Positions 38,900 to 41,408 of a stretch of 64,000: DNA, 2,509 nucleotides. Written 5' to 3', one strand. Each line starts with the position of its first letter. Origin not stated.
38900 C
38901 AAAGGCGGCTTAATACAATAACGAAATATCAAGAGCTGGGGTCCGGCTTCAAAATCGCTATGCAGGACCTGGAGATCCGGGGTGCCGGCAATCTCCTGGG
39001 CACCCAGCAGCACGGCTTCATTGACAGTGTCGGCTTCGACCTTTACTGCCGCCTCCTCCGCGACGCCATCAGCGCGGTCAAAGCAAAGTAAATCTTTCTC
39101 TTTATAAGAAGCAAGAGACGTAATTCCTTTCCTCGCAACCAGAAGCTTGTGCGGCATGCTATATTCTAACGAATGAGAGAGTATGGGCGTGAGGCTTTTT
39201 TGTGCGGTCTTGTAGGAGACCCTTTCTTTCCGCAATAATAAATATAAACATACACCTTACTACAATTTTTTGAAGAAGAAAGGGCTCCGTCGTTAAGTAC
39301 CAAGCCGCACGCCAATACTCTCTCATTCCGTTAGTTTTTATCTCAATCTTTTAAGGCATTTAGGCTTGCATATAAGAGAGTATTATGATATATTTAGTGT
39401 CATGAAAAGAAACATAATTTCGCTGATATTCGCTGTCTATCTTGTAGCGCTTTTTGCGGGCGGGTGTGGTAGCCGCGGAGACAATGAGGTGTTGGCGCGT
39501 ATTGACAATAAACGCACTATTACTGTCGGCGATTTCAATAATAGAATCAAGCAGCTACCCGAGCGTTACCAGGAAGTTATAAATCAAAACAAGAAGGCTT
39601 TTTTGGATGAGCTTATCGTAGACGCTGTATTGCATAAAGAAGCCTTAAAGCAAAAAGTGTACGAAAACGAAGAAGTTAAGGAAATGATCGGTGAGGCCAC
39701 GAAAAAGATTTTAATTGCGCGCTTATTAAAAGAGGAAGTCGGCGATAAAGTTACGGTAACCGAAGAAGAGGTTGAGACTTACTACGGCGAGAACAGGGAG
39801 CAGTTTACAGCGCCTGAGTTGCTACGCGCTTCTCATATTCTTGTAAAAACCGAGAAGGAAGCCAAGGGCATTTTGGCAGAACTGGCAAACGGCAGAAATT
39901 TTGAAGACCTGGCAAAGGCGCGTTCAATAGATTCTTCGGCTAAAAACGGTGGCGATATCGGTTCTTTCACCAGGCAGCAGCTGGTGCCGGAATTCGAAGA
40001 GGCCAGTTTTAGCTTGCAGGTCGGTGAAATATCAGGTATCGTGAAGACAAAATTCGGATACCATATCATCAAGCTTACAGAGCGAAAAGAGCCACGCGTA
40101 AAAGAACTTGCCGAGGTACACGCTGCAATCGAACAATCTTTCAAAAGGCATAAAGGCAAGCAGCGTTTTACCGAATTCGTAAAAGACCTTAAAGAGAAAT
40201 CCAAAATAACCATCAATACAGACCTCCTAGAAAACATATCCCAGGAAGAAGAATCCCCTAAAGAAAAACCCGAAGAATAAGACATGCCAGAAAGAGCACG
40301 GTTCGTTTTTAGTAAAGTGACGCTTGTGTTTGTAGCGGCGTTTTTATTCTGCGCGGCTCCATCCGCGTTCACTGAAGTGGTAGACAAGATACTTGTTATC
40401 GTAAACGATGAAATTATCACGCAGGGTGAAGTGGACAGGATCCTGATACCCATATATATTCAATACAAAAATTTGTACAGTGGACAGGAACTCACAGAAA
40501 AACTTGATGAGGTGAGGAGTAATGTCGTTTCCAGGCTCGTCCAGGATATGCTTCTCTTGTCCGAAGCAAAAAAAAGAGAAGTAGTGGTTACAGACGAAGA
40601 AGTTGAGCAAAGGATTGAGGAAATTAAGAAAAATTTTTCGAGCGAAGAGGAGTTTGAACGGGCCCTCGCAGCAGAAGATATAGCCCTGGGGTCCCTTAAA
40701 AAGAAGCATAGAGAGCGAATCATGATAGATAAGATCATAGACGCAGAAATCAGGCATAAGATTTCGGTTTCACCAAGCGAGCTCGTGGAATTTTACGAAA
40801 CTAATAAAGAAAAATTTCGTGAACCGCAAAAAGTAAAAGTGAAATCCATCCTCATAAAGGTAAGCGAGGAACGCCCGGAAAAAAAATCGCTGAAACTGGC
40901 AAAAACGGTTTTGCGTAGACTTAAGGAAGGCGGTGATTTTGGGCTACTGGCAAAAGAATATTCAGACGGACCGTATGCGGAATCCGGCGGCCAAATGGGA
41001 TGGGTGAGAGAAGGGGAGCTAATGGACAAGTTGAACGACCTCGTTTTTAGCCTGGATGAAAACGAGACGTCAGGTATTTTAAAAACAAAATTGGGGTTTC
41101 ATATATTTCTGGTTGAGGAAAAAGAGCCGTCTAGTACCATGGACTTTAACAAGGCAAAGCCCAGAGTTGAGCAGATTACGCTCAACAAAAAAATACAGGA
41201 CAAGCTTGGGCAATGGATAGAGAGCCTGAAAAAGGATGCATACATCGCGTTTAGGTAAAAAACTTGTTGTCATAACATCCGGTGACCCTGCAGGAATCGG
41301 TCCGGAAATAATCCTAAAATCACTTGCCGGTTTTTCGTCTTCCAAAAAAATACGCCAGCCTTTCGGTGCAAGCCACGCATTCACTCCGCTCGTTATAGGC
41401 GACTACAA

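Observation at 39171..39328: Two copies of a ~158-bp palindromic element: conserved core, arms that differ between copies yet stay complementary (copy A)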

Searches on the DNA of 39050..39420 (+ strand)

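Call 48: build_rna_model(alignment_id=A3)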
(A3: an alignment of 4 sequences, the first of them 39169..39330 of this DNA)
Model R1 built from alignment A3 (4 sequences, 165 columns); structure: RNAalifold consensus.
model positions 161; base pairs 43; branch points 0; effective number of sequences 0.89; information 0.591 bits per position. Calibrated on 0.2 Mb of random sequence (short: E-values are rough).
structure used (alignment columns):
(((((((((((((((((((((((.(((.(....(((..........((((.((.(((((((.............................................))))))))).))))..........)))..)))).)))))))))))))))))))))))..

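Call 49: search_with_rna_model(model_id=R1, sources=[window, L002, L007, L016, L018, L019, L020, L021, L022, L015, L017], max_evalue=10)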
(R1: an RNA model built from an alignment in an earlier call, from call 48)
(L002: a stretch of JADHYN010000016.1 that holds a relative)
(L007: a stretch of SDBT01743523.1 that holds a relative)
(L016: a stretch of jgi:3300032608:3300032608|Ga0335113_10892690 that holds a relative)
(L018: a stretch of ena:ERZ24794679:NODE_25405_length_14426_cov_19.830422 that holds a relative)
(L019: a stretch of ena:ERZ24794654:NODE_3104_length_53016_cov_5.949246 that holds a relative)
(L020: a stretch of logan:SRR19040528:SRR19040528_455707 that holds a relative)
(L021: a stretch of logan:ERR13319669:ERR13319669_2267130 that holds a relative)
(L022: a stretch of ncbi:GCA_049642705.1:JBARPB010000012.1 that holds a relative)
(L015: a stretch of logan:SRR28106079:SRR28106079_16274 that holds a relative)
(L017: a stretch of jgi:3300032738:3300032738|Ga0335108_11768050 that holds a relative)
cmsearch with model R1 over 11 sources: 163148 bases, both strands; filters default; matches with E-value up to 10: 13.
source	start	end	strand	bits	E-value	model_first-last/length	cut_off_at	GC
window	63446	63606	+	195.9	5.9e-39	1-161/161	no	0.4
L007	305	463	+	186.7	5.1e-37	1-161/161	no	0.41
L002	7309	7470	-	184.6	1.5e-36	1-161/161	no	0.41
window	39169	39330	+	181.8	5.7e-36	1-161/161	no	0.43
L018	9546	9709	-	162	8.6e-32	1-161/161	no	0.42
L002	7309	7470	+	80.8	1.2e-14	1-161/161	no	0.41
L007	305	463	-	79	2.8e-14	1-161/161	no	0.41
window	63446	63606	-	78.8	3.2e-14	1-161/161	no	0.4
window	39170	39330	-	62.2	1.1e-10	1-161/161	no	0.43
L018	9546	9709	+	59.8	3.3e-10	1-161/161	no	0.42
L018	12162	12290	+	59.5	3.9e-10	1-108/161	3'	0.43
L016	1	69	+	44.4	5.8e-07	93-161/161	5'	0.45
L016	1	69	-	14.5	1.2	1-72/161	3'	0.45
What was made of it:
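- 39169..39330 (+): Copy A of the foldback repeat. Outer arms are 39171-39197 and 39302-39328. The inner stem is about 39215-39229 with 39273-39288. The invariant core is 39256-39282. The covariance model R1 scores 181.8 bits on + against 62.2 on - (call 49).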

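Call 57: search_with_rna_model(model_id=R1, sources=[L023, L024, L025, L026, L027, L028, L029], max_evalue=10)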
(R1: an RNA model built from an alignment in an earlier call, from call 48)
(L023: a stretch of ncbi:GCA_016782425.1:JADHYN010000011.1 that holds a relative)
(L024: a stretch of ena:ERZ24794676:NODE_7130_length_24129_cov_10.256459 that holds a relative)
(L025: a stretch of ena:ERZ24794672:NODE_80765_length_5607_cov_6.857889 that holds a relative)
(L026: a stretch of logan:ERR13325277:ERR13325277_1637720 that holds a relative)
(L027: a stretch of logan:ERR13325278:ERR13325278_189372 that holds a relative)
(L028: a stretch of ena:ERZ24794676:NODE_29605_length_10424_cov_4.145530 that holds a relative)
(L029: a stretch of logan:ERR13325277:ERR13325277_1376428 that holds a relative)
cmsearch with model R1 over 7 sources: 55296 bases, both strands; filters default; matches with E-value up to 10: 11.
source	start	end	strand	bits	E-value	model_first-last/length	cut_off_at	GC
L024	10917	11010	-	44.2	2.2e-07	69-161/161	5'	0.4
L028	10283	10424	-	31.8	9.3e-05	31-161/161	5'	0.42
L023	12316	12490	-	30.9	0.00015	1-161/161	no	0.4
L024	10917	11010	+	25.6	0.0019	1-94/161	3'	0.4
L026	3963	4015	-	24.3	0.0035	110-161/161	5'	0.53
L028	10283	10424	+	23.6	0.005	1-108/161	3'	0.42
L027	1156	1206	-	22.7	0.0077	112-161/161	5'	0.55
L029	2091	2119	+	22.5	0.0087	1-29/161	3'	0.55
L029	2091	2119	-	21.8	0.012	133-161/161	5'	0.55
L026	3963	4015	+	15.2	0.29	1-55/161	3'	0.53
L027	1156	1206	+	13.6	0.65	1-53/161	3'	0.55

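Call 68: search_rna_families(source=window, start=39050, end=39420, threshold=evalue, max_evalue=5)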
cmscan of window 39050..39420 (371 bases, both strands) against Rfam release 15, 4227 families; matches with E-value up to 5: 3.
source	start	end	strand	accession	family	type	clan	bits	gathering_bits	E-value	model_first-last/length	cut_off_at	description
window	39157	39346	+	RF04174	MIR4208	Gene; miRNA;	-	30.5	140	0.0076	1-191/191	no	MIR4208 microRNA precursor family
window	39350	39382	-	RF00436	UnaL2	Cis-reg;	-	15.9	55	3.6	1-54/54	no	UnaL2 LINE 3' element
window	39215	39288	-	RF03483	MIR319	Gene; miRNA;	-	15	54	2.6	9-84/92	no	MIR319 microRNA precursor family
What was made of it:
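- On Any Rfam RNA family: E-value mode on copy A gave only a plant miRNA-precursor model at 30.5 bits against a 140-bit threshold (call 68).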

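Call 98: search_with_rna_model(model_id=R1, sources=[L034, L035, L030, L031, L033], max_evalue=1)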
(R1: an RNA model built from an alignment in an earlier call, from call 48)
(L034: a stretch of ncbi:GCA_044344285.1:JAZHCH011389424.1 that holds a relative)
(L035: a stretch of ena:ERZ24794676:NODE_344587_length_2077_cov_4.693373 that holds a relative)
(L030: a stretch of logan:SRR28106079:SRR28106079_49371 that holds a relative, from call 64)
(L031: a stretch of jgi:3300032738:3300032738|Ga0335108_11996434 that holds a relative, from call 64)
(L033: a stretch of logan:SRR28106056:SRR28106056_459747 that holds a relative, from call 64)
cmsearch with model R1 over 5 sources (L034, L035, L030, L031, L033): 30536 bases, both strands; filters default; matches with E-value up to 1: 6.
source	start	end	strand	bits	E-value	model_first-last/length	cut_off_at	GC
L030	1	65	+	57.8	1.6e-10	97-161/161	5'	0.48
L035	2025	2077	-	37.2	3.6e-06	108-161/161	5'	0.57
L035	1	46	+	27.7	0.00037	117-161/161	5'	0.57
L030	1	65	-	25.6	0.001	1-68/161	3'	0.48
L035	2025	2077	+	21.1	0.0092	1-58/161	3'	0.57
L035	1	46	-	12.5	0.6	1-48/161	3'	0.57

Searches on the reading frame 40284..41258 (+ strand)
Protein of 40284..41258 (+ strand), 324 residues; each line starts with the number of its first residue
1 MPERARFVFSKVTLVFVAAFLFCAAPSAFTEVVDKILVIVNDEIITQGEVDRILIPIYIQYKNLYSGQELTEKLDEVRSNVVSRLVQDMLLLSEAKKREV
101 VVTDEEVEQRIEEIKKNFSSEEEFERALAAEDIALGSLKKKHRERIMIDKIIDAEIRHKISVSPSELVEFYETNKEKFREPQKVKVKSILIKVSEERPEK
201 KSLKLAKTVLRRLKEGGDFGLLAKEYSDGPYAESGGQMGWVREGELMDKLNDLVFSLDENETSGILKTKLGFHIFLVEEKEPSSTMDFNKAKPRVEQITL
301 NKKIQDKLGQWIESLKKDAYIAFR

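Call 27: search_protein_families(library=pfam, proteins=[window:40284-41258:+])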
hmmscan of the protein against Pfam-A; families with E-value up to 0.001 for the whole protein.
window:40284-41258:+ (324 aa): 7 families
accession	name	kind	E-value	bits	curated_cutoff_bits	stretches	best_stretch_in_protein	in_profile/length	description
PF13616.12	Rotamase_3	-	1.2e-24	87.6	22.5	1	175-280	11-115/116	PPIC-type PPIASE domain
PF00639.27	Rotamase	-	5.9e-21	75.7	21.7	1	189-278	2-96/97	PPIC-type PPIASE domain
PF13624.11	SurA_N_3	-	2.3e-16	60.5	27.2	1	6-151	10-161/162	SurA-like N-terminal domain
PF13145.12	Rotamase_2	-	2.5e-16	61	27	1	162-293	1-121/121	PPIC-type PPIASE domain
PF09312.16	SurA_N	-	1.5e-11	44.9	30.8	1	33-150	1-116/118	SurA N-terminal domain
PF13623.11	SurA_N_2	-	1.6e-10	41.5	28.5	1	3-126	6-138/145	SurA-like N-terminal domain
PF05698.19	Trigger_C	-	0.00028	21.4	22.7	1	66-152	75-161/162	Bacterial trigger factor protein (TF) C-terminus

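Call 64: find_encoding_contigs(protein=window:40284-41258:+, flank=10000, max_places=10)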
Protein window:40284-41258:+ (324 aa): 8 contigs read that carry it; 4 places shown.
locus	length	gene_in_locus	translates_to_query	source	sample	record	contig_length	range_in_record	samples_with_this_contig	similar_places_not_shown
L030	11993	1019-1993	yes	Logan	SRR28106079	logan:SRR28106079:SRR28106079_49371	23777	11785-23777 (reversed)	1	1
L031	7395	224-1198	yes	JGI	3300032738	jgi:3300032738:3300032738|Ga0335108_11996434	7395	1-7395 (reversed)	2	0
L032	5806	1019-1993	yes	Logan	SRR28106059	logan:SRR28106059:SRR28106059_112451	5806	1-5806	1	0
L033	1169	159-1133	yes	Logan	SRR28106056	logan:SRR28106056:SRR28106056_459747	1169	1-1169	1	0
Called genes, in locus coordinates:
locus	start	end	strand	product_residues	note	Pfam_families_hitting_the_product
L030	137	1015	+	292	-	PF13624:SurA_N_3 (weak), PF13145:Rotamase_2, PF13616:Rotamase_3, PF00639:Rotamase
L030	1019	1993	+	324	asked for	PF13623:SurA_N_2, PF13624:SurA_N_3, PF09312:SurA_N, PF13145:Rotamase_2, PF13616:Rotamase_3, PF00639:Rotamase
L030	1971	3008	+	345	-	PF04166:PdxA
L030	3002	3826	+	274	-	PF00398:RrnaAD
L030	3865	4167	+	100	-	PF02686:GatC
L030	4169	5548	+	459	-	PF01425:Amidase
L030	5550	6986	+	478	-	PF02934:GatB_N, PF02637:GatB_Yqey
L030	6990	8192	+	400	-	PF22694:CtpB_N-like (weak), PF00595:PDZ, PF13180:PDZ_2, PF17820:PDZ_6, PF03572:Peptidase_S41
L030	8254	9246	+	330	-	PF00814:TsaD, PF22521:HypF_C_2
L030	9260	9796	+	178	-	PF04519:Bactofilin, PF12728:HTH_17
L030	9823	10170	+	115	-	PF12728:HTH_17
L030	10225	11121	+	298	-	PF00595:PDZ (weak), PF13180:PDZ_2 (weak), PF17820:PDZ_6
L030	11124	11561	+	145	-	PF00672:HAMP (weak)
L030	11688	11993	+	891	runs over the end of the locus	PF02739:5_3_exonuc_N, PF01367:5_3_exonuc, PF01612:DNA_pol_A_exo1, PF22619:DNA_polI_exo1, PF00476:DNA_pol_A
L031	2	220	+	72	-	?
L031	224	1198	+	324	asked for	PF13623:SurA_N_2, PF13624:SurA_N_3, PF09312:SurA_N, PF13145:Rotamase_2, PF13616:Rotamase_3, PF00639:Rotamase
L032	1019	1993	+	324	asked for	PF13623:SurA_N_2, PF13624:SurA_N_3, PF09312:SurA_N, PF13145:Rotamase_2, PF13616:Rotamase_3, PF00639:Rotamase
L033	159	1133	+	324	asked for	PF13623:SurA_N_2, PF13624:SurA_N_3, PF09312:SurA_N, PF13145:Rotamase_2, PF13616:Rotamase_3, PF00639:Rotamase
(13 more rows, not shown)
